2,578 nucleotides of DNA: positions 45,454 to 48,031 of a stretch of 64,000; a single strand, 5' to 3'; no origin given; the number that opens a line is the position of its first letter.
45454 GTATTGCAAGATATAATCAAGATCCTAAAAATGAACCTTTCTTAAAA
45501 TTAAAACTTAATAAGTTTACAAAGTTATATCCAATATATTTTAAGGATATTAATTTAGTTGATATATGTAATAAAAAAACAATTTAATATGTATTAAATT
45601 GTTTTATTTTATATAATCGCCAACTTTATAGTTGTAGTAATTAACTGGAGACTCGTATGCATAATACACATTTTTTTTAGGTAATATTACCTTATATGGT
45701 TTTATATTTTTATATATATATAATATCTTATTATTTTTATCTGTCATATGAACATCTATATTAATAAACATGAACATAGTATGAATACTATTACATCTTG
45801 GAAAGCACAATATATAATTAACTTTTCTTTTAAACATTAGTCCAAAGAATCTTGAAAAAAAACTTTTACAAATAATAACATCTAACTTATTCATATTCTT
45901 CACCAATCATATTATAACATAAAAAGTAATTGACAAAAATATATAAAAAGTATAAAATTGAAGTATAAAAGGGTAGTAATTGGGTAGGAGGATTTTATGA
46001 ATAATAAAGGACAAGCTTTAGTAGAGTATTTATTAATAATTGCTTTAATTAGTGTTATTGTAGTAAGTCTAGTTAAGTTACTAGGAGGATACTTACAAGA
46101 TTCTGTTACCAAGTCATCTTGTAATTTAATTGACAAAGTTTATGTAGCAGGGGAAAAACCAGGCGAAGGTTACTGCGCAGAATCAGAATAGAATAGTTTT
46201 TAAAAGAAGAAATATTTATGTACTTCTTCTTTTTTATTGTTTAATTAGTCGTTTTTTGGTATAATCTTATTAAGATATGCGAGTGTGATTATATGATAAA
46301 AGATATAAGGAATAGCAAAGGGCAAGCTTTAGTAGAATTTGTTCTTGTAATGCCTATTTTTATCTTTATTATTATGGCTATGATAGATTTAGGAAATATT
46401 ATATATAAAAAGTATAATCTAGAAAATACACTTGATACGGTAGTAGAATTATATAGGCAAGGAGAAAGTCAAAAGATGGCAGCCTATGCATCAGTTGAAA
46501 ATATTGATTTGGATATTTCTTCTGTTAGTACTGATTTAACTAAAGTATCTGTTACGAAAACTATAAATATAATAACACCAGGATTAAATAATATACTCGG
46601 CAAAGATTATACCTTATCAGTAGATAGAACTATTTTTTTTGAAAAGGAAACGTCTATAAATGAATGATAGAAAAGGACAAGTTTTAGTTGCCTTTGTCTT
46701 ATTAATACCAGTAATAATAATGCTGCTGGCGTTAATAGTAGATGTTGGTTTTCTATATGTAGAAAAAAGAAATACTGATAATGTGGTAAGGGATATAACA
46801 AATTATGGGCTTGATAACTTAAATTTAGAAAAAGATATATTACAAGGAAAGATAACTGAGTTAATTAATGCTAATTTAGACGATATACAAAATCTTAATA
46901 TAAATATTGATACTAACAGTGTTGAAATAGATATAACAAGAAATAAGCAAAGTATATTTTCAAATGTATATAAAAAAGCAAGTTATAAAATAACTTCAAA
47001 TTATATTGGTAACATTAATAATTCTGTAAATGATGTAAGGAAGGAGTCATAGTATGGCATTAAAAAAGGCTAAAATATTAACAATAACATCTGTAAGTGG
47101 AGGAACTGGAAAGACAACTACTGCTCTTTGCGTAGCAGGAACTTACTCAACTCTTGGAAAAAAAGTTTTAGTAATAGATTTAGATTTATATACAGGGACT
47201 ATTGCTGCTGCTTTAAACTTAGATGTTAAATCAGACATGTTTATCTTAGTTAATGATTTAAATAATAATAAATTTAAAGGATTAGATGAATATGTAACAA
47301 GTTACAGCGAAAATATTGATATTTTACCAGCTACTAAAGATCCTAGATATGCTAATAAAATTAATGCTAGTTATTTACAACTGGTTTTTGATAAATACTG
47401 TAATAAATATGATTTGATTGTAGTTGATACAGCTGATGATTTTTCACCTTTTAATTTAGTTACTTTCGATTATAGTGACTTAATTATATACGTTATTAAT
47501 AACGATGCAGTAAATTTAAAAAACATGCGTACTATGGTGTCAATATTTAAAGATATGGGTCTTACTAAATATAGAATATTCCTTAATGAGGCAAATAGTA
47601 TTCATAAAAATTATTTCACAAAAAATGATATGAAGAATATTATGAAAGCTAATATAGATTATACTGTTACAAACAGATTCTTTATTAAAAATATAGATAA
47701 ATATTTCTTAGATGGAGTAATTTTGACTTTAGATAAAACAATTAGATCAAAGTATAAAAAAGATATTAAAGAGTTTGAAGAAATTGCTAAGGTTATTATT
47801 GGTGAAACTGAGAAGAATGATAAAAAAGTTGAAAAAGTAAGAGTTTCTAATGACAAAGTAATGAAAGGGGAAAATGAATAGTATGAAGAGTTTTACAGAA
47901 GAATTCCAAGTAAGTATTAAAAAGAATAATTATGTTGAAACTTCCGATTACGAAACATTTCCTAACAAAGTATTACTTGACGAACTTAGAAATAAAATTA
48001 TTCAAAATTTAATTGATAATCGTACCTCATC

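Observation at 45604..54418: Composite Flp/Tad (type IVc) pilus locus in a monoderm, ending in two type IVa-style prepilins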

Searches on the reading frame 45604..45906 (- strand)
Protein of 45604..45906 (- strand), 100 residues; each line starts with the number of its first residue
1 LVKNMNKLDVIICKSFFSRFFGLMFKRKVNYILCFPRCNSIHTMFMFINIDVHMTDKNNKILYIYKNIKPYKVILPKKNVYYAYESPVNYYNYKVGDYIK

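Call 3: search_protein_families(library=pfam, proteins=[window:45604-45906:-], max_evalue=0.1)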
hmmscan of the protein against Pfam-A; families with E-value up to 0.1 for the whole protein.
window:45604-45906:- (100 aa): 1 family
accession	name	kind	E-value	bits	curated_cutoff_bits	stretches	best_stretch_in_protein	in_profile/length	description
PF02643.20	DUF192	-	9e-08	32.6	27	1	9-89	2-81/96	Uncharacterized ACR, COG1430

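Call 4: search_protein_families(library=ncbifam, proteins=[window:45604-45906:-], max_evalue=0.1)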
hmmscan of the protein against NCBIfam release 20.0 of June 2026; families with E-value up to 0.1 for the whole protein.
window:45604-45906:- (100 aa): 1 family
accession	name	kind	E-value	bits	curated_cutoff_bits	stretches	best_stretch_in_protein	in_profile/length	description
NF002996.0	PRK03760.1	equivalog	2.6e-16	59.6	146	1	8-99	15-114/121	hypothetical protein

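Call 66: search_solved_structures(query=window:45604-45906:-, max_evalue=1)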
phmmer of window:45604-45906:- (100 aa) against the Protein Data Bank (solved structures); distinct sequences matched with E-value up to 1: 0.

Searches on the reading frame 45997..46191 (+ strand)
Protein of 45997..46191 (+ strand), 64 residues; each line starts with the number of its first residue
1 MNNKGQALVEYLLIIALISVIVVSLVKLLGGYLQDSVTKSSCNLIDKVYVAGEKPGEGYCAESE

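Call 3: search_protein_families(library=pfam, proteins=[window:45997-46191:+], max_evalue=0.1)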
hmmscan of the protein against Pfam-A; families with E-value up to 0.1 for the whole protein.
window:45997-46191:+ (64 aa): 2 families
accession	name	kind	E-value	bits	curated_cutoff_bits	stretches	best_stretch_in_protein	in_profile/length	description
PF04964.19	Flp_Fap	-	0.0003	21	32.2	1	4-40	6-42/46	Flp/Fap pilin component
PF04021.17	Class_IIIsignal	-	0.02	15.3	23.7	1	3-23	1-21/27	Class III signal peptide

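Call 4: search_protein_families(library=ncbifam, proteins=[window:45997-46191:+], max_evalue=0.1)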
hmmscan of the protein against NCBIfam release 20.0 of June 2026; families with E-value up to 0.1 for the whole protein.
window:45997-46191:+ (64 aa): 3 families
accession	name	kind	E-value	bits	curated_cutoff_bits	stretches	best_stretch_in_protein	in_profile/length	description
NF041013.1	T4P_ComGE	equivalog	0.014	15.5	49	1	2-36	2-36/83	competence type IV pilus minor pilin ComGE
NF007848.0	PRK10557.1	equivalog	0.038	13.3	120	1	2-40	9-47/192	prepilin peptidase-dependent protein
NF047827.1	T3SSXpsH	equivalog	0.071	12.9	160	1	4-34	1-31/145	type II secretion system protein XpsH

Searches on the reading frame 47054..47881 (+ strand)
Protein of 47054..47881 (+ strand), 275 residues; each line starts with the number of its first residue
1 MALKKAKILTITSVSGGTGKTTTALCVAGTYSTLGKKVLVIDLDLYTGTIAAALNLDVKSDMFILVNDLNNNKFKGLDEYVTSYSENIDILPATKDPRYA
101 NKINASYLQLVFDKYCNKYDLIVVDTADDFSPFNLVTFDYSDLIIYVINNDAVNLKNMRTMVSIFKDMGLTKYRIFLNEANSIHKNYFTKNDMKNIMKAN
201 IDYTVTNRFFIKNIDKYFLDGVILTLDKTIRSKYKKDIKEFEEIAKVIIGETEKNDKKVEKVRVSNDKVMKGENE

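Call 3: search_protein_families(library=pfam, proteins=[window:47054-47881:+], max_evalue=0.1)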
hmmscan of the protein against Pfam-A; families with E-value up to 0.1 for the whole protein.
window:47054-47881:+ (275 aa): 9 families
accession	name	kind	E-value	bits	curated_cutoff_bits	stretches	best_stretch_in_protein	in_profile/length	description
PF13614.12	AAA_31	-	2.8e-13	50.6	27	1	7-167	2-166/177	AAA domain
PF01656.29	CbiA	-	1.1e-08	35.5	25.4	1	9-197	1-54/125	CobQ/CobB/MinD/ParA nucleotide binding domain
PF09140.17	MipZ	-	1.7e-07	31.3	20.7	1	11-156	5-137/262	ATPase MipZ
PF10609.15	ParA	-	2e-05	24.6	27.1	1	7-59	4-56/246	NUBPL iron-transfer P-loop NTPase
PF13479.12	AAA_24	-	0.00022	21.6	27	1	16-132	11-78/195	AAA domain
PF06564.18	CBP_BcsQ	-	0.00026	21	21.3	1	7-150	2-147/234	Cellulose biosynthesis protein BcsQ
PF00448.28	SRP54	-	0.01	15.9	22.7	0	17-46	11-40/196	SRP54-type protein, GTPase domain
PF07015.17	VirC1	-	0.018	14.8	24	0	7-44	2-39/231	VirC1 protein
PF02374.21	ArsA_ATPase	-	0.039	13.6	24.3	0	15-198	9-202/305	Anion-transporting ATPase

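Call 4: search_protein_families(library=ncbifam, proteins=[window:47054-47881:+], max_evalue=0.1)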
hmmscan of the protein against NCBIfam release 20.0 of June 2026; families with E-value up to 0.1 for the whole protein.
window:47054-47881:+ (275 aa): 24 families
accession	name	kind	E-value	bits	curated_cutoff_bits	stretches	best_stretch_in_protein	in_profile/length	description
TIGR01969.1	minD_arch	subfamily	2.1e-13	50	201.75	1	8-253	2-233/251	cell division ATPase MinD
TIGR01007.1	eps_fam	subfamily_domain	2.2e-12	46.9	108.05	1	4-157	15-167/204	polysaccharide biosynthesis tyrosine autokinase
NF041546.1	ParA_partition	equivalog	2.5e-10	40.2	180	2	8-45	1-38/203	ParA family partition ATPase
TIGR01968.1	minD_bact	equivalog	3.8e-10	39.5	212.9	1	6-208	1-198/261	septum site-determining protein MinD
NF047398.1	AAA_KGGVGR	domain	2.7e-09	37.6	90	1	6-114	2-125/190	KGGVGR-motif variant AAA ATPase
TIGR03371.1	cellulose_yhjQ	equivalog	3.6e-08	33.2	157.85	1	7-202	2-197/246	cellulose biosynthesis protein BcsQ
NF008079.0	PRK10818.1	equivalog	2.4e-07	30.4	508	1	6-164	2-159/270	septum site-determining protein MinD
TIGR03018.1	pepcterm_TyrKin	hypoth_equivalog_domain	3.1e-06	26.7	230.65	1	5-168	34-199/207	XrtA-associated tyrosine autokinase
TIGR03029.1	EpsG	equivalog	3.2e-06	26.5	313.8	1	5-166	102-261/274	chain length determinant protein tyrosine kinase EpsG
TIGR03815.1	CpaE_hom_Actino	equivalog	1.3e-05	24.5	154.45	1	5-150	110-254/340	septum site-determining protein Ssd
TIGR03453.1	partition_RepA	equivalog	3.4e-05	22.8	348.45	1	5-94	103-196/387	plasmid partitioning protein RepA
NF008568.0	PRK11519.1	equivalog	5.3e-05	21.6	1068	1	5-130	525-647/720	tyrosine-protein kinase Wzc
NF008669.0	PRK11670.1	equivalog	0.00076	18.5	348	1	7-54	108-155/369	iron-sulfur cluster carrier protein ApbC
NF041136.1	MrpORP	equivalog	0.00091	18.6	450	1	8-59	7-58/365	iron-sulfur cluster carrier protein MrpORP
NF007350.0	PRK09841.1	equivalog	0.00096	17.4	1248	1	5-127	530-649/726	tyrosine-protein kinase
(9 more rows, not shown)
